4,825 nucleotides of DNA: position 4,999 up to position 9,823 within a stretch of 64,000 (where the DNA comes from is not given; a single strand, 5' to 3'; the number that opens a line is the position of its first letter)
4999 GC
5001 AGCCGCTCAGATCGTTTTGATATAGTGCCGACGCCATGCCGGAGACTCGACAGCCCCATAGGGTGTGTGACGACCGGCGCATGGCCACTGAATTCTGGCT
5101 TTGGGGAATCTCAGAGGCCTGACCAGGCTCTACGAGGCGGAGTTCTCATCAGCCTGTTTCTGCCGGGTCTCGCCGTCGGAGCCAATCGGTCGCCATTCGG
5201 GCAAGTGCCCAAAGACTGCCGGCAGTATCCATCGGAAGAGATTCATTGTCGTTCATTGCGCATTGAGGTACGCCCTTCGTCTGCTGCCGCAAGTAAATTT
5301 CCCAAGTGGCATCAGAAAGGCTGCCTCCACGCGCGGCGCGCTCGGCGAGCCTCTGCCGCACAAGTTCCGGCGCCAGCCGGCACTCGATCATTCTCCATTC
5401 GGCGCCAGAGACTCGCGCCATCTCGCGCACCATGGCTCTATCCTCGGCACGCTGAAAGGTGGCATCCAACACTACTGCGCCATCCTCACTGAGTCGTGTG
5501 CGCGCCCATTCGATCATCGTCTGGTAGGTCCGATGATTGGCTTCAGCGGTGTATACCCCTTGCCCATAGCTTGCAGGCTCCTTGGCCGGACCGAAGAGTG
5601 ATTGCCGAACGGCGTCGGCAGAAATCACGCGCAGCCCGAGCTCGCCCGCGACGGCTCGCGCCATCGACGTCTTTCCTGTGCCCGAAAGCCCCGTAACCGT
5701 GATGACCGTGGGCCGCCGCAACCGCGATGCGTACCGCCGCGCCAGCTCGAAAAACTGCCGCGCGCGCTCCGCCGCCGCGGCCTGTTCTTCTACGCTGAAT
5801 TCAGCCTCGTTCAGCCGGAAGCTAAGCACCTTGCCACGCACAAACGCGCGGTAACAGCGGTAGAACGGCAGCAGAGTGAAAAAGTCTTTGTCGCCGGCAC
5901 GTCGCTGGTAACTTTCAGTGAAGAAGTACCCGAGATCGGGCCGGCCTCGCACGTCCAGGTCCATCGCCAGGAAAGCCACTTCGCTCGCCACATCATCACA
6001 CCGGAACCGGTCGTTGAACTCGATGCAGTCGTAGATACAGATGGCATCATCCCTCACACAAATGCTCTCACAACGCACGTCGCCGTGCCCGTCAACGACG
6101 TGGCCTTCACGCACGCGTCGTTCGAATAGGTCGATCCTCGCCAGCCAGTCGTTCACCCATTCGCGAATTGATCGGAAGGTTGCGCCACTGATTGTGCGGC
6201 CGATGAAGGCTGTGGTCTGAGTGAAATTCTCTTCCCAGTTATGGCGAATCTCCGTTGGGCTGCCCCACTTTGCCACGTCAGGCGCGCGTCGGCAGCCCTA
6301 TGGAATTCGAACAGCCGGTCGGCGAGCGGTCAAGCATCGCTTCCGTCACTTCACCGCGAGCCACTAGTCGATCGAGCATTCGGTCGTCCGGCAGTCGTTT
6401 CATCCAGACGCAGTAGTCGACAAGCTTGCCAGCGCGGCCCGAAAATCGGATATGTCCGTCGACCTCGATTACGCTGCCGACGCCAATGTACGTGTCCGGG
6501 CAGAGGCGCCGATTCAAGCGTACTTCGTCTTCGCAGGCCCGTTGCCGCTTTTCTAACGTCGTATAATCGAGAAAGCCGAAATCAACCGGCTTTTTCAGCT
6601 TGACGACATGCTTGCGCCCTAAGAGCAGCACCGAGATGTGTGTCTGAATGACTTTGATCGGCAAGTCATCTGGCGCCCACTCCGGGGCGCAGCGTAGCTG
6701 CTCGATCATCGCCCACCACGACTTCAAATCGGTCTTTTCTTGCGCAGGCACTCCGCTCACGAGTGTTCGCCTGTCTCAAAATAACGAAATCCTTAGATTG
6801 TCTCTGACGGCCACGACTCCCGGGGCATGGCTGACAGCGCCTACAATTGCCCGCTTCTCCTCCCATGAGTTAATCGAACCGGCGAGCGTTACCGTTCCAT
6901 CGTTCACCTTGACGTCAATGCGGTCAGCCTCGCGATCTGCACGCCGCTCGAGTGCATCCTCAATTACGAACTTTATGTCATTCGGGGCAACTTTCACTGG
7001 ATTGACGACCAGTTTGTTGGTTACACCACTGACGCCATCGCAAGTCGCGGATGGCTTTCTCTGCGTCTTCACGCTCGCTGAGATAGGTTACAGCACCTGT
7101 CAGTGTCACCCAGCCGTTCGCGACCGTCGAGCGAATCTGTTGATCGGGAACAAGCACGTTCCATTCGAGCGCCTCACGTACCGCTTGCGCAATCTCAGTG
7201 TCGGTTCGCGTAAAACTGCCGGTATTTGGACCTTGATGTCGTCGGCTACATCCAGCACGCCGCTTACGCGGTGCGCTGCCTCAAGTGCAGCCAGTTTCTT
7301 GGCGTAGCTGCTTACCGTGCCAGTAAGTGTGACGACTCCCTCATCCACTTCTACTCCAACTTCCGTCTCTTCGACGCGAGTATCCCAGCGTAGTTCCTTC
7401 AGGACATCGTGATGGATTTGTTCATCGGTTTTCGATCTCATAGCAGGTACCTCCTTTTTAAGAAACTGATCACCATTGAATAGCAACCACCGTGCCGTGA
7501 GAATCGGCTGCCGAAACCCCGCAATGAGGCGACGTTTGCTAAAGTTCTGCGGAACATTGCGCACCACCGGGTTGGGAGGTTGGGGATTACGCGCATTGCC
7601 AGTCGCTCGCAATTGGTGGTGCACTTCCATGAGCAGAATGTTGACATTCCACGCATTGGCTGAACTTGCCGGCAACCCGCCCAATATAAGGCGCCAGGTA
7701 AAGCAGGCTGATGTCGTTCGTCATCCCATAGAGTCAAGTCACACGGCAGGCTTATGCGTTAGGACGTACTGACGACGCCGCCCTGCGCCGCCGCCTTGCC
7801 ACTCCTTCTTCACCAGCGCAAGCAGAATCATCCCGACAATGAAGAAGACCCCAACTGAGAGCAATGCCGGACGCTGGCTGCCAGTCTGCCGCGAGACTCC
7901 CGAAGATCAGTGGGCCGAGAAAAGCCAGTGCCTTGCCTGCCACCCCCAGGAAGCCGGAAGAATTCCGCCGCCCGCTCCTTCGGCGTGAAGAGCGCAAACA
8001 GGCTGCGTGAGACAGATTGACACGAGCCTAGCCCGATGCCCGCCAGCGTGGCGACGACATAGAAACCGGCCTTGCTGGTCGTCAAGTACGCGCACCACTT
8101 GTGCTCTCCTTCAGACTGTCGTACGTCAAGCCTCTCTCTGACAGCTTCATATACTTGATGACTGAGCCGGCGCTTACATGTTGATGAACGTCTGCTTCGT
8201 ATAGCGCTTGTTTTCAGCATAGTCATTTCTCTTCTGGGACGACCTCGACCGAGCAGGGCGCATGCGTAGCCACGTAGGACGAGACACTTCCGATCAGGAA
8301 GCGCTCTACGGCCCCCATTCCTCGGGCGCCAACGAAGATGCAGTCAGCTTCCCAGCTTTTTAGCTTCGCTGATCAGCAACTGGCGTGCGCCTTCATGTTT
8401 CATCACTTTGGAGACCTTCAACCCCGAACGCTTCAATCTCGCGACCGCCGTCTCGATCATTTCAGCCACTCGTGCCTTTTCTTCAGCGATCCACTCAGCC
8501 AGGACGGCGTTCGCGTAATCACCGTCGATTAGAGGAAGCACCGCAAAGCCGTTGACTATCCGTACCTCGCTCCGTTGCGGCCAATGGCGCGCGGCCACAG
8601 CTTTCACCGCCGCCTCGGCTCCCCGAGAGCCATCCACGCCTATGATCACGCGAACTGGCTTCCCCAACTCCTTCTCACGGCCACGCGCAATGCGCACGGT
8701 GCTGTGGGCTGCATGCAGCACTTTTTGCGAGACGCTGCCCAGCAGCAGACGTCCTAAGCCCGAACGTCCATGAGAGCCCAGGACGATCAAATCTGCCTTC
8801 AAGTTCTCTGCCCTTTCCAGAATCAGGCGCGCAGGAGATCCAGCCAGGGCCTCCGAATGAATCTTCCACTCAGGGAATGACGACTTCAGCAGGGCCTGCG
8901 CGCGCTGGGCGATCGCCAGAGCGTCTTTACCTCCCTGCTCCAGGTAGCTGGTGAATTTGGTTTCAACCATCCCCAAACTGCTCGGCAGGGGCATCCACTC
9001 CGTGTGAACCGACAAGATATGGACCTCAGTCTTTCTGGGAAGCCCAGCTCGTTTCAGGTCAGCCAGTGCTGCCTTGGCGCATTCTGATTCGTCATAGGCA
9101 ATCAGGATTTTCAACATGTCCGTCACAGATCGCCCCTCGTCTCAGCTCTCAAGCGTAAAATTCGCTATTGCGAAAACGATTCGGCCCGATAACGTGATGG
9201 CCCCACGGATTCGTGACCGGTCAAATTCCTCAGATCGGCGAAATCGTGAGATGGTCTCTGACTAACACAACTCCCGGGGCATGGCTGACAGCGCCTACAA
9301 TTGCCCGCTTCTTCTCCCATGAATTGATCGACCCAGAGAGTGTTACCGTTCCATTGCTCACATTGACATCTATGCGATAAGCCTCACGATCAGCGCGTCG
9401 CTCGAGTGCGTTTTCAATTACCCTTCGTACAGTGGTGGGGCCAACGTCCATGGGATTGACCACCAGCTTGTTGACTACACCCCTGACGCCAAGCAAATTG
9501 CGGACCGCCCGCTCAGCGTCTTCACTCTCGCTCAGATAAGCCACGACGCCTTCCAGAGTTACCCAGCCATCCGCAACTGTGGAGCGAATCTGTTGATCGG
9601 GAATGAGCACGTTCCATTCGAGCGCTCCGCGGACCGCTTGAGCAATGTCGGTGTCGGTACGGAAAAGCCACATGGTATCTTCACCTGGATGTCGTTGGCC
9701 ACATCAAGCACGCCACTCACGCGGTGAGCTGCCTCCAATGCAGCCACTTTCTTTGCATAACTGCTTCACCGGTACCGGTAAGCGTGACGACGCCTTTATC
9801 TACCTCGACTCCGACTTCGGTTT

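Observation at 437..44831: At least eleven sigma-54 (-24/-12) promoter matches sit in front of stress and redox genes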

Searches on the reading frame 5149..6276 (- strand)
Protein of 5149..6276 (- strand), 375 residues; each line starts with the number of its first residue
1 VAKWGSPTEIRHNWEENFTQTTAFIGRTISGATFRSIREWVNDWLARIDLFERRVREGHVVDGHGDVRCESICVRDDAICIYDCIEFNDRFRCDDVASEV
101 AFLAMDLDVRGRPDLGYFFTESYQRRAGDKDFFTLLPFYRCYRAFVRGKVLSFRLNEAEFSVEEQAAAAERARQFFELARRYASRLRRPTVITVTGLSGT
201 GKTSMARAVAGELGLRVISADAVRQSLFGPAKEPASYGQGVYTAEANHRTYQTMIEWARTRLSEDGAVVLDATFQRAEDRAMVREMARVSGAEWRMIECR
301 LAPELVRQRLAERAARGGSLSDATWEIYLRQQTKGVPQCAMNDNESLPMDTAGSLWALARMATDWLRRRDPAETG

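Call 7: search_protein_families(library=pfam, proteins=[window:5149-6276:-], max_evalue=0.01)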
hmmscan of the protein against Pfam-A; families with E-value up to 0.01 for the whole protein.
window:5149-6276:- (375 aa): 11 families
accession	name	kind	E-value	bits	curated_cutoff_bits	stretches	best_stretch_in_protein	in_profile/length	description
PF13671.12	AAA_33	-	1.6e-24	87.3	27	1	191-328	1-133/143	AAA domain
PF13238.12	AAA_18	-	2e-06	28.7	29.4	1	192-314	1-112/128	AAA domain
PF06414.18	Zeta_toxin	-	1.2e-05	25.3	22.3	1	182-316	10-146/199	Zeta toxin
PF00004.35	AAA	-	4.4e-05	24.4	21.2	1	194-223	3-32/131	ATPase family associated with various cellular activities (AAA)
PF13191.12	AAA_16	-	7.7e-05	23.7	32.6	1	171-260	5-88/167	AAA ATPase domain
PF13207.12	AAA_17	-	0.00051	20.8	27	1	195-319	1-128/136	AAA domain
PF13189.12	Cytidylate_kin2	-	0.00087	20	28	1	191-225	1-35/176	Cytidylate kinase-like family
PF02367.23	TsaE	-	0.00098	19.5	26.6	1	172-216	4-48/128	Threonylcarbamoyl adenosine biosynthesis protein TsaE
PF13401.12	AAA_22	-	0.0037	18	27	1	188-221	4-40/130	AAA domain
PF01583.26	APS_kinase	-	0.0048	17.4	21.1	0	189-289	2-98/152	Adenylylsulphate kinase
PF20703.3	nSTAND1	-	0.0059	16.7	27.1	1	169-239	17-85/379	Novel STAND NTPase 1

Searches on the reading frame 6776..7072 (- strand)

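Call 7: search_protein_families(library=pfam, proteins=[window:6776-7072:-], max_evalue=0.01)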
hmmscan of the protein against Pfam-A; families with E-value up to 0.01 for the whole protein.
window:6776-7072:- (98 aa): 1 family
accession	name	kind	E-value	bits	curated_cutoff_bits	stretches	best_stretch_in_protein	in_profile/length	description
PF04972.22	BON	-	2.1e-14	54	27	1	32-95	4-67/69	BON domain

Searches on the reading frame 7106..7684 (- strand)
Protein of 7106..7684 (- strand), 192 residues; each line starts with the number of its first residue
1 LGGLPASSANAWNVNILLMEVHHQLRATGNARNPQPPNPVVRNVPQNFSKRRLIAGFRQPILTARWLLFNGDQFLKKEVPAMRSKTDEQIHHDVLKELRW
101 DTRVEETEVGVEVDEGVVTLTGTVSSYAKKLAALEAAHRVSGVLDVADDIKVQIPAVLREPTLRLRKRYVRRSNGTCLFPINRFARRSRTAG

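Call 6: search_protein_families(library=pfam, proteins=[window:7106-7684:-], max_evalue=0.01)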
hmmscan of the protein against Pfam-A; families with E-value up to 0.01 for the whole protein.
window:7106-7684:- (192 aa): 1 family
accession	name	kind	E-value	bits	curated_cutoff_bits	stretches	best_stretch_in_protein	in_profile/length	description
PF04972.22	BON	-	4.2e-14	53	27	1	86-153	1-68/69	BON domain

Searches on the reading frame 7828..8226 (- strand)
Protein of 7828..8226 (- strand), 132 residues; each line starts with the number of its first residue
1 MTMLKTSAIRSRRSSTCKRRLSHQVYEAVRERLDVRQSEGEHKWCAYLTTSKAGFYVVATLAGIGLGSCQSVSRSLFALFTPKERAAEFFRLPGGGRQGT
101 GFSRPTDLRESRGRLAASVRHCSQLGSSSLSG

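Call 31: search_protein_families(library=pfam, proteins=[window:7828-8226:-], max_evalue=0.001)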
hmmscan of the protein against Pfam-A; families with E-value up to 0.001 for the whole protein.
window:7828-8226:- (132 aa): 1 family
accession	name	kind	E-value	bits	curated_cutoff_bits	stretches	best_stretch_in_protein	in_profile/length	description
PF11700.14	ATG22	-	4.7e-06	26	24.1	1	52-104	385-437/482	Vacuole effluxer Atg22 like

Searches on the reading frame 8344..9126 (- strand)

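Call 7: search_protein_families(library=pfam, proteins=[window:8344-9126:-], max_evalue=0.01)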
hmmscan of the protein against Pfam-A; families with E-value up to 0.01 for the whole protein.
window:8344-9126:- (260 aa): 1 family
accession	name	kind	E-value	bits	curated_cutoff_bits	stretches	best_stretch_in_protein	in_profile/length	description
PF00582.32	Usp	-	1.8e-27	97.1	24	1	6-146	4-139/141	Universal stress protein family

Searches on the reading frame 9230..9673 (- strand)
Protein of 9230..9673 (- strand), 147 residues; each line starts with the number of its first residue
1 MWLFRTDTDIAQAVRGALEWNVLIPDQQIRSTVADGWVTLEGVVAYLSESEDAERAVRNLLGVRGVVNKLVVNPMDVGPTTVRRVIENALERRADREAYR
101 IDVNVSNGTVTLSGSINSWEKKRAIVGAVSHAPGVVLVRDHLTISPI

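Call 7: search_protein_families(library=pfam, proteins=[window:9230-9673:-], max_evalue=0.01)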
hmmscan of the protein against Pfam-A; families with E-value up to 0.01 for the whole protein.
window:9230-9673:- (147 aa): 2 families
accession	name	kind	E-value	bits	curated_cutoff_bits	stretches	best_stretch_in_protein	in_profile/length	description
PF04972.22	BON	-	3.7e-28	98.1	27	2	6-74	1-69/69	BON domain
PF07002.22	Copine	-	0.0059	16.5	27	1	54-138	60-143/218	Copine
